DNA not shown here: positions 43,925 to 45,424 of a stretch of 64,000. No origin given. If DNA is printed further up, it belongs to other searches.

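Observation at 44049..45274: Divergent partner gene carries a second DUF3320-like domain, has an ambiguous start, and has a possible GTGA-coupled 37-codon upstream ORF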

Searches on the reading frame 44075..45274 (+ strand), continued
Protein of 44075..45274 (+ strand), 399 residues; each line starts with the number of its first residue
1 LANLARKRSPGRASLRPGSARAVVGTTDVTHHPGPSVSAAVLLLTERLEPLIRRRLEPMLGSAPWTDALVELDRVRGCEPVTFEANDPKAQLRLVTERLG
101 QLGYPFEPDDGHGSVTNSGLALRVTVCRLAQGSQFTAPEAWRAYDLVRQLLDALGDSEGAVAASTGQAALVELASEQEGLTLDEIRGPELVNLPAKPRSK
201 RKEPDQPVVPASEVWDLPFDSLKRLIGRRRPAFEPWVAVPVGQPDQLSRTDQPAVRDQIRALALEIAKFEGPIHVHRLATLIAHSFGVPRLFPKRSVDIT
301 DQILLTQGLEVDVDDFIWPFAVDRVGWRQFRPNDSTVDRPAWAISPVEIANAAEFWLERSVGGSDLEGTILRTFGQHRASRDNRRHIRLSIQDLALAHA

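Call 31: search_protein_families(library=padloc, proteins=[L003:2428-6546:+, L003:6528-10004:+, L003:10001-11098:+], max_evalue=0.00001)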
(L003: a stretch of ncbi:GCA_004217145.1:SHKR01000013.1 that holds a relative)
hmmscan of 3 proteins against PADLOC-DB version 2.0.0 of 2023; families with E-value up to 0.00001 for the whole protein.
L003:2428-6546:+ (1372 aa): 21 families
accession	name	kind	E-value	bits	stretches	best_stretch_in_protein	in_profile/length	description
PDLC03620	REase_MTase_IIG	-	9.8e-241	800.1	2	24-718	29-734/1378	Type IIG restriction enzyme-methyltransferase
PDLC02643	DrmMI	-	6.8e-56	187.8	2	523-883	537-878/1347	DrmMI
PDLC02638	DrmMI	-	9e-45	151.2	2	526-884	539-882/935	DrmMI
PDLC03613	REase_MTase_IIG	-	1.4e-40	136.9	3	525-708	451-613/1250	Type IIG restriction enzyme-methyltransferase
PDLC03618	REase_MTase_IIG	-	7.5e-30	101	1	530-715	537-718/1429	Type IIG restriction enzyme-methyltransferase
PDLC02645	DrmMI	-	2.5e-28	96.8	1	526-718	534-721/772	DrmMI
PDLC03622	REase_MTase_IIG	-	2.8e-27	92.5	1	535-710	455-644/1524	Type IIG restriction enzyme-methyltransferase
PDLC02639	DrmMI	-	1.5e-26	90.9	1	525-711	234-388/803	DrmMI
PDLC02644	DrmMI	-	1.5e-25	87.3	1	523-716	47-235/988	DrmMI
PDLC02646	DrmMI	-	2.3e-18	63.7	1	653-883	41-292/792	DrmMI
PDLC03611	REase_MTase_IIG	-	1.3e-17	60.5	1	525-733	500-676/1532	Type IIG restriction enzyme-methyltransferase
PDLC03629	REase_MTase_IIG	-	8.3e-16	55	1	537-710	376-536/1182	Type IIG restriction enzyme-methyltransferase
PDLC03614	REase_MTase_IIG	-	5.6e-12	42.1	1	519-709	505-680/1584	Type IIG restriction enzyme-methyltransferase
PDLC03609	REase_MTase_IIG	-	3e-09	33.2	0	661-708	485-532/1066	Type IIG restriction enzyme-methyltransferase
PDLC03627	REase_MTase_IIG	-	4.8e-09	32.5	0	537-685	344-480/1136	Type IIG restriction enzyme-methyltransferase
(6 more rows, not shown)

L003:6528-10004:+ (1158 aa): 41 families (the best 25 are shown)
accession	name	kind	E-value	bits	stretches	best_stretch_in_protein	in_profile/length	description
PDLC01075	C3a139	-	9.4e-42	141.4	2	144-729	101-637/948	HKD+Snf2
PDLC02619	DrmD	-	8.4e-35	118.1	3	793-852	487-546/872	DrmD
PDLC02621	DrmD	-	4e-32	109.4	2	792-857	575-641/1040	DrmD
PDLC02623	DrmD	-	6.4e-29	98.3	1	796-903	580-686/1040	DrmD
PDLC00659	HmaA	-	4.3e-27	92.4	2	794-842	565-613/1176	SNF2 helicase / DEAD-box helicase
PDLC02500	BrxHI|BrxHII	-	1.1e-26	91.7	1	793-851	527-585/933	BrxHI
PDLC04556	PDC-M27C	-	1.6e-25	87.6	2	363-471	192-282/892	-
PDLC02843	DpdE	-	1.4e-23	80.8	2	282-410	179-301/1091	DpdE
PDLC02572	DrmA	-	9.6e-22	74.7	2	795-846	576-628/1043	DrmA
PDLC04554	PDC-M27C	-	5.3e-21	72.6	2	363-426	194-262/1217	-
PDLC02193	PLD_Helicase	-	6.3e-21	72.3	2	793-846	751-804/905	-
PDLC02840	DpdE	-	4.6e-19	66.2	2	274-409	172-305/1091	DpdE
PDLC02504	BrxHI|BrxHII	-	3.9e-18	62.8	1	797-859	538-601/971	BrxHII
PDLC00633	ZorD1|ZorD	-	4.5e-18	62.7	1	252-340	437-524/908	"SWI2/SNF2 helicase, Mrr-like nuclease"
PDLC02632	DrmD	-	3.8e-17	60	1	795-848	579-633/662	DrmD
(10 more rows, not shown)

L003:10001-11098:+ (365 aa): 1 family
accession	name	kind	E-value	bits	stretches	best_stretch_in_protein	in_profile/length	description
PDLC05009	PDC-S37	-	2.8e-10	36.7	1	222-361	1391-1529/1550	-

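Call 46: predict_structure(alignment_id=A4)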
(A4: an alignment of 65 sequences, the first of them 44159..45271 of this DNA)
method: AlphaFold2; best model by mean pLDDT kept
length: 371 residues; sequences in the alignment: 65
mean_pLDDT: 91.8   pTM: 0.90
mean pLDDT of the five models: 91.8, 91.3, 89.9, 89.3, 89.1
residues with pLDDT >= 90: 306; 70-90: 39; 50-70: 26; < 50: 0
segments of 3 or more residues with pLDDT < 50: none
pLDDT, mean of each block of 10 residues (from residue 1): 88 98 96 93 92 95 95 85 80 97 94 96 96 97 92 87 64 75 92 70 93 93 96 97 97 96 96 98 98 94 95 96 96 87 95 94 94 91
secondary structure, 60 per line:
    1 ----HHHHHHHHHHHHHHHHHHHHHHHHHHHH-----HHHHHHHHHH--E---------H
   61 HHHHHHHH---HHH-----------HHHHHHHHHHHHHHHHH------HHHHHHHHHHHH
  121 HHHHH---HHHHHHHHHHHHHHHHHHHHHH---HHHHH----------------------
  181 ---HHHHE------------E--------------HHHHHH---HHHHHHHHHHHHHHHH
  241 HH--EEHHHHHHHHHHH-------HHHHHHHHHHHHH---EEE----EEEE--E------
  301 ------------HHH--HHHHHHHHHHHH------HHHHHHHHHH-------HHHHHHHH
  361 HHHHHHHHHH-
elements in order: H5-32 H38-47 H60-68 H86-102 H109-125 H129-150 H154-158 H184-187 H216-221 H225-242 H247-257 H265-277 E281-283 E288-291 H318-329 H336-345 H353-370

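Call 49: fold_search(model_id=the predicted structure, library=pdb)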
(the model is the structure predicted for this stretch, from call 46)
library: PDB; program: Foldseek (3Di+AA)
matches with E <= 10: 241; with E <= 0.001: 0
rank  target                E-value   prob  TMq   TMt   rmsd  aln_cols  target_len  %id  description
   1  8f8l                  2.8e-01  0.11  0.15  0.16  19.6       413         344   12  The structure of Rv2173 from M. tuberculosis with DMAP bound (released 2023-11-29)
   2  8b9x_A                8.5e-01  0.51  0.16  0.22   7.7       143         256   12  Chimeric protein of human UFM1 E3 ligase, UFL1, and DDRGK1 (released 2023-10-25)
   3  8fit_A                8.5e-01  0.10  0.14  0.18  17.2       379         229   12  Multi-state design of two-state switchable hinge proteins (released 2023-08-16)
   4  7ue2_A                8.5e-01  0.08  0.13  0.16  18.1       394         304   12  Crystal structure of designed helical repeat protein RPB_PLP3_R6 bound to PLPx6 peptide (released 2023-03-29)
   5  8b9x_B                8.9e-01  0.51  0.16  0.22   7.7       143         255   12  Chimeric protein of human UFM1 E3 ligase, UFL1, and DDRGK1 (released 2023-10-25)
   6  4u1d_C                1.1e+00  0.11  0.14  0.12  19.6       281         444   14  Structure of the PCI domain of translation initiation factor eIF3a (released 2014-09-10)
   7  7xf5_B                1.2e+00  0.06  0.14  0.10  18.3       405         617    9  Full length human CLC-2 channel in apo state (released 2023-05-03)
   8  8qae_A                1.4e+00  0.07  0.14  0.20  18.6       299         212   12  X-ray crystal structure of a de novo designed single-chain antiparallel 6-helix alpha-helical barrel, sc-apCC-6-SLLA (released 2024-07-03)
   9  4pho_B                1.6e+00  0.04  0.13  0.16  27.7       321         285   14  ClyA CC6/264 ox (2-303) (released 2014-09-24)
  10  3hxd_A                1.7e+00  0.11  0.12  0.14  16.2       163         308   17  Engineered RabGGTase in complex with a peptidomimetic inhibitor (compound 9) (released 2009-09-08)
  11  6tqa_C                1.9e+00  0.14  0.14  0.29  17.1       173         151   14  X-ray structure of Roquin ROQ domain in complex with a UCP3 CDE2 SL RNA motif (released 2020-05-27)
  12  6e9v_A                2.0e+00  0.12  0.13  0.20  14.5       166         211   20  DHF79 filament (released 2018-11-21)
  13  5k7v_A                2.0e+00  0.05  0.14  0.17  21.5       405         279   11  Computational Design of Self-Assembling Cyclic Protein Homooligomers (released 2017-04-12)
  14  4phq_D                2.0e+00  0.04  0.13  0.16  30.9       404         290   10  ClyA CC6/264 ox (6-303) (released 2014-09-24)
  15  8yld_v                2.0e+00  0.03  0.14  0.07  22.0       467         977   10  State 4a (S4a) of yeast 80S ribosome bound to 2 tRNAs and open eEF3 and eEF2 during translocation (released 2024-12-11)
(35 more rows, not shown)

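Call 56: search_solved_structures(query=A4, max_evalue=1)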
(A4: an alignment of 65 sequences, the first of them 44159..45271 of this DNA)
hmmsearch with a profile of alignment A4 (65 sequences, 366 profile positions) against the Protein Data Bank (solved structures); distinct sequences matched with E-value up to 1: 2.
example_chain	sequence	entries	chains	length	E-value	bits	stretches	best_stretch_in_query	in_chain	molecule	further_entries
9bh5_Cd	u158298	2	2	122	0.02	17.5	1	227-294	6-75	Large ribosomal subunit protein eL31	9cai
4mt5_A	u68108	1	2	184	0.95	11.9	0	147-209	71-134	Mucus binding proteinn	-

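Call 60: search_protein_families(library=pfam, proteins=[L011:6359-8902:+, L011:8686-9924:+, L011:11263-12528:+, L011:12528-14888:+, L017:8471-9898:+, L017:11504-12748:+, L029:8423-9919:+, L029:3872-7333:+, L060:6749-9163:+, L060:4720-6867:+], max_evalue=0.00001)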
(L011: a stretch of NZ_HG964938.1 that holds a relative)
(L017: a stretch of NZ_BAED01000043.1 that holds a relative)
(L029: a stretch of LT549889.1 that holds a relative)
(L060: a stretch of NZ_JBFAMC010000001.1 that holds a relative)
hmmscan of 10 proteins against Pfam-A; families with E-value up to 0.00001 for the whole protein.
L011:6359-8902:+ (847 aa): 4 families
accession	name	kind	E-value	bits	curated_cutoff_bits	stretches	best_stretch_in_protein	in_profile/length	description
PF00580.27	UvrD-helicase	-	3.2e-39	135.7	23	1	81-374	10-263/271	UvrD/REP helicase N-terminal domain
PF13245.12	AAA_19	-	5.7e-17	62.6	25.1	1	74-367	1-134/134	AAA domain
PF13361.12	UvrD_C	-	8.4e-15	55.5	25.6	1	704-807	266-345/350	UvrD-like helicase C-terminal domain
PF13538.12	UvrD_C_2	-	1.1e-07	32.1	27.4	0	725-742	3-20/52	UvrD-like helicase C-terminal domain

L011:8686-9924:+ (412 aa): 1 family
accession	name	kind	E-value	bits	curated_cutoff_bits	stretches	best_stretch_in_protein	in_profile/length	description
PF12705.13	PDDEXK_1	-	6.5e-14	52.9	22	1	88-389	11-247/247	PD-(D/E)XK nuclease superfamily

L011:11263-12528:+ (421 aa): 0 families

L011:12528-14888:+ (786 aa): 2 families
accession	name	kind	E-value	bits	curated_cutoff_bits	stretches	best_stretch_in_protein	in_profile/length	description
PF04851.21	ResIII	-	2.7e-16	60.4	22.5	1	150-291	7-164/164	Type III restriction enzyme, res subunit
PF00270.35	DEAD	-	2e-11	44.4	26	1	164-291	11-162/167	DEAD/DEAH box helicase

L017:8471-9898:+ (475 aa): 1 family
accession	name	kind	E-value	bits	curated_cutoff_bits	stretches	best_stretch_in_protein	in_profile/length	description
PF06414.18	Zeta_toxin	-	5.4e-29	101.5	22.3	1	220-399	14-182/199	Zeta toxin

L017:11504-12748:+ (414 aa): 0 families

L029:8423-9919:+ (498 aa): 1 family
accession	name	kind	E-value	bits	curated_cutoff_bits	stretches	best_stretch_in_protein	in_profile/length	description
PF13489.12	Methyltransf_23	-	5.4e-06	26.7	27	0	53-138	20-92/164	Methyltransferase domain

L029:3872-7333:+ (1153 aa): 0 families

L060:6749-9163:+ (804 aa): 1 family
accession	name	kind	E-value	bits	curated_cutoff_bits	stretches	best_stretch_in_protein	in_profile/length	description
PF03235.19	GmrSD_N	-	3.6e-25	89.7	33.2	1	57-263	1-198/199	GmrSD restriction endonuclease, N-terminal domain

L060:4720-6867:+ (715 aa): 4 families
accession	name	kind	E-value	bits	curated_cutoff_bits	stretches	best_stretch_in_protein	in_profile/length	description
PF00580.27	UvrD-helicase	-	2.4e-22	80.3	23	1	261-504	2-256/271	UvrD/REP helicase N-terminal domain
PF13361.12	UvrD_C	-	5.7e-14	52.7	25.6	1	631-705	283-349/350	UvrD-like helicase C-terminal domain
PF13245.12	AAA_19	-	2.4e-13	50.9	25.1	1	264-502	2-132/134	AAA domain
PF13604.12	AAA_30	-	1.7e-07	31.6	27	0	260-325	2-69/191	AAA domain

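Call 62: search_protein_families(library=padloc, proteins=[L022:3490-6576:+, L022:6555-10001:+, L042:4604-8275:+, L042:8296-9954:+, L042:1759-4647:+, L031:11314-13416:-, L031:13413-16532:-], max_evalue=1e-10)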
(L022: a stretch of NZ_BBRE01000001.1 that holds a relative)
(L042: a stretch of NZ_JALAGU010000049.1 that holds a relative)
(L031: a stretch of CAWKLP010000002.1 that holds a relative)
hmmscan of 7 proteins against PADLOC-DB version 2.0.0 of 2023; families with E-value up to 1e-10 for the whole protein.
L022:3490-6576:+ (1028 aa): 21 families
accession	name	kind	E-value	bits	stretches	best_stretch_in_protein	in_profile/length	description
PDLC01075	C3a139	-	5.6e-55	185.1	1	31-848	26-762/948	HKD+Snf2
PDLC02621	DrmD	-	3.4e-33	112.9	1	523-805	386-631/1040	DrmD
PDLC02623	DrmD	-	1.2e-27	94.1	1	684-796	523-622/1040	DrmD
PDLC02619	DrmD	-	1.4e-22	77.6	1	690-796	413-532/872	DrmD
PDLC00659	HmaA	-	3.1e-22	76.3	1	607-796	437-609/1176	SNF2 helicase / DEAD-box helicase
PDLC02633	DrmD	-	8.3e-22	75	1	686-806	522-637/839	DrmD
PDLC02500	BrxHI|BrxHII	-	9.1e-22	75.4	1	690-796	480-572/933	BrxHI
PDLC02193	PLD_Helicase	-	2.3e-19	67.1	1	690-796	691-796/905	-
PDLC02572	DrmA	-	5e-18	62.4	1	687-799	516-623/1043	DrmA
PDLC04556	PDC-M27C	-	2.8e-17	60.3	0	756-798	758-801/892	-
PDLC02843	DpdE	-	3.3e-16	56.4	0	751-797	621-663/1091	DpdE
PDLC02840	DpdE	-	7.1e-16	55.7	0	252-384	181-305/1091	DpdE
PDLC02632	DrmD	-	3.7e-15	53.4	0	688-798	520-625/662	DrmD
PDLC02620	DrmD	-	7.4e-15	52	1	604-796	412-576/1060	DrmD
PDLC02625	DrmD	-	8.6e-15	52.3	1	689-797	266-369/792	DrmD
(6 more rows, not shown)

L022:6555-10001:+ (1148 aa): 5 families
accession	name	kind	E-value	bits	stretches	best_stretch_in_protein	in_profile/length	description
PDLC03631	REase_MTase_IIG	-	6.1e-191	635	2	428-1127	344-1060/1086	Type IIG restriction enzyme-methyltransferase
PDLC03610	REase_MTase_IIG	-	3.5e-70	235.3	2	198-547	148-486/1096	Type IIG restriction enzyme-methyltransferase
PDLC03597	REase_MTase_IIG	-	2.4e-18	63.1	0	534-705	1025-1195/1646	Type IIG restriction enzyme-methyltransferase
PDLC03621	REase_MTase_IIG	-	2.7e-14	50.2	0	425-671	333-583/1024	Type IIG restriction enzyme-methyltransferase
PDLC03051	REase_MTase_I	-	9.1e-14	47.5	0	429-689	898-1162/1591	Type I restriction enzyme-methyltransferase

L042:4604-8275:+ (1223 aa): 2 families
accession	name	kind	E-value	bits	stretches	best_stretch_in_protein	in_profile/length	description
PDLC00662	HmaC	-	1.3e-217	723.3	1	204-1211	2-928/941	AAA+ ATPase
PDLC02192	DUF499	-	6.6e-30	101.7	1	266-913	32-630/1022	-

L042:8296-9954:+ (552 aa): 1 family
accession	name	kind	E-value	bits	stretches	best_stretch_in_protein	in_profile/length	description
PDLC04161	HEC-07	-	9.2e-13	45.9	0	421-545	422-548/553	-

L042:1759-4647:+ (962 aa): 6 families
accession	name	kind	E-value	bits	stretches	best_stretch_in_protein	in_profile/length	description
PDLC00660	HmaB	-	4.3e-272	903.3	1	38-949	7-959/967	DNA-adenine methylase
PDLC00661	HmaB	-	1.3e-268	891.7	1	39-947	7-963/973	DNA-adenine methylase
PDLC03233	MTase_II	-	1e-33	114.9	1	232-774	181-716/731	Type II methyltransferase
PDLC03352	MTase_II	-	1.6e-27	93.8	1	452-591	457-606/1023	Type II methyltransferase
PDLC02189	DUF1156_MTase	-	2.4e-27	93.5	1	463-723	468-698/944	-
PDLC03314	MTase_II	-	3.4e-15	53.2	0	147-187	161-201/944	Type II methyltransferase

L031:11314-13416:- (700 aa): 26 families (the best 25 are shown)
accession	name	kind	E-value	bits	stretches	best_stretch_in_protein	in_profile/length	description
PDLC02693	Orf5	-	1.5e-173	576.7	1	11-560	2-542/543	Orf5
PDLC02702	Orf5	-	6e-81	270.9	1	17-560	2-541/543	Orf5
PDLC04157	HEC-06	-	1.3e-66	223.4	1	14-561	19-556/558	-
PDLC04155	HEC-06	-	3.5e-65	218.6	1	9-562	13-560/562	-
PDLC04154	HEC-06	-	7.9e-59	197.8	1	5-561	11-565/569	-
PDLC02700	Orf5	-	6.1e-50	168.5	1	12-560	7-555/555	Orf5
PDLC02687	Orf5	-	2.4e-45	153.3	1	2-545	2-543/543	Orf5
PDLC02695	Orf5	-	1.4e-40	137.3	1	2-559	4-600/601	Orf5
PDLC02691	Orf5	-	3.2e-33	113.2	2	187-560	210-579/579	Orf5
PDLC02692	Orf5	-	1.1e-29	101.6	1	13-560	3-556/558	Orf5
PDLC02701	Orf5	-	1.1e-28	98.1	1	10-313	12-331/596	Orf5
PDLC02686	Orf5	-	6.2e-24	82.4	1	2-99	4-102/566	Orf5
PDLC03655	mREase_IV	-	2.3e-22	77.2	0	179-437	208-469/629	Type IV methyl-directed restriction enzyme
PDLC04156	HEC-06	-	2.4e-20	70.6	1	16-170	19-157/562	-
PDLC02696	Orf5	-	2.6e-20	70.9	0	19-137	2-114/558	Orf5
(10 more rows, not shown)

L031:13413-16532:- (1039 aa): 2 families
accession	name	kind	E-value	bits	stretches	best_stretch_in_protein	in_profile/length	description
PDLC03647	REase_III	-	3.2e-263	874.3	1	1-1023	1-982/989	Type III restriction enzyme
PDLC03649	REase_III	-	5.5e-82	274.1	1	1-607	3-576/973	Type III restriction enzyme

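Call 63: find_related_loci(query=A4, collection=metagenome_contigs, flank=10000)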
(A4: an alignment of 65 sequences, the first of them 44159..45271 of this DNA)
Query A4 (371 aa) in metagenome_contigs; peptide patterns used: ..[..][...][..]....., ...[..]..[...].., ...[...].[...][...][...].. (x = any residue, [..] = any of these).
223 stretches matched a pattern; 108 encode a relative of the query (tblastn E <= 1e-3); the best 80 are kept; 80 distinct loci.
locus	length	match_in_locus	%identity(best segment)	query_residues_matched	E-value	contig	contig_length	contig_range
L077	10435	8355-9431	42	8-367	2e-80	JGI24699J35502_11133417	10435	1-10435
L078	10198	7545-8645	38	2-363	4e-74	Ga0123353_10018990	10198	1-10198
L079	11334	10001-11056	41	8-359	4e-70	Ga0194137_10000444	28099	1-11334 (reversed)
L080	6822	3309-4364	41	8-359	8e-69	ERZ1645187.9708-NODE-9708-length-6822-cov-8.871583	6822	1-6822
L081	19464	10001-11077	40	1-359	6e-68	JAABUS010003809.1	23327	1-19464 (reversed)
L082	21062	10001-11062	39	1-350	1e-67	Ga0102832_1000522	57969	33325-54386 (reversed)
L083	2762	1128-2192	40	8-359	3e-68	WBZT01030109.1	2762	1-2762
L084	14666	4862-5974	39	1-359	4e-67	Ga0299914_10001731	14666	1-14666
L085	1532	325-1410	40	1-367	1e-70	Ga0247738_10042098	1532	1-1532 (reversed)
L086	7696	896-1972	39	1-359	2e-66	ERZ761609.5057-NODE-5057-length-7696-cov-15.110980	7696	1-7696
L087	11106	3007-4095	40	8-370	3e-66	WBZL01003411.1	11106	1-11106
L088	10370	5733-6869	37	1-364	3e-63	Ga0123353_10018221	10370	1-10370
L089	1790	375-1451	38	1-359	2e-65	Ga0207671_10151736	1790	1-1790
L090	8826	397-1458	41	5-359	5e-63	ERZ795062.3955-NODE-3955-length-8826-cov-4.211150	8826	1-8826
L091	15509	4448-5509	41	5-359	5e-63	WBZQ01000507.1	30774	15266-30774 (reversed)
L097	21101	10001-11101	38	1-360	2e-59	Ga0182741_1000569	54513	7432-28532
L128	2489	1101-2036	60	8-324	1e-27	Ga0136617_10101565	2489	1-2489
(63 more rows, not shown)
